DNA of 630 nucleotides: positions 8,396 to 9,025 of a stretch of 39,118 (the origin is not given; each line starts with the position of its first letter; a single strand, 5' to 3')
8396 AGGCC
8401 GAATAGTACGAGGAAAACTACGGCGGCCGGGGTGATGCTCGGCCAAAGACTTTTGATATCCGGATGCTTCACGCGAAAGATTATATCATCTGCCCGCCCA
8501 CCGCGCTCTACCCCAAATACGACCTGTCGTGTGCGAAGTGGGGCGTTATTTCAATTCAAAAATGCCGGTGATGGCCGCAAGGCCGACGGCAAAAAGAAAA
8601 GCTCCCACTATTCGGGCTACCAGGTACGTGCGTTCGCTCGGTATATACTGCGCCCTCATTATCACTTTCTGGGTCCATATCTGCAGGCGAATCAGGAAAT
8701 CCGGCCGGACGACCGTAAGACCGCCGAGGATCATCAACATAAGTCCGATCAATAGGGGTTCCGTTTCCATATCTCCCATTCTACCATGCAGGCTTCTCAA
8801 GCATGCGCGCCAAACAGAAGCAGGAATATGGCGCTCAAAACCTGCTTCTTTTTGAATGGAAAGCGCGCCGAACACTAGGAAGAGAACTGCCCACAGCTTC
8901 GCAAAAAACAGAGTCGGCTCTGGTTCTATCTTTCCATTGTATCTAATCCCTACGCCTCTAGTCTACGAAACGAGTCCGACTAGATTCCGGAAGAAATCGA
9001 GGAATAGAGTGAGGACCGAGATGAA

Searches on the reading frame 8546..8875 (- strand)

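Call 82: search_protein_families(library=pfam, proteins=[window:8546-8875:-], max_evalue=0.001)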
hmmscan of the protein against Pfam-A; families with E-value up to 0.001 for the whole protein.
window:8546-8875:- (109 aa): 1 family
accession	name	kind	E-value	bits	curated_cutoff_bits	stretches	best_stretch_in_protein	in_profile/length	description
PF19701.4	DUF6199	-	0.00037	20.6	27.7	1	42-102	3-60/64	Family of unknown function (DUF6199)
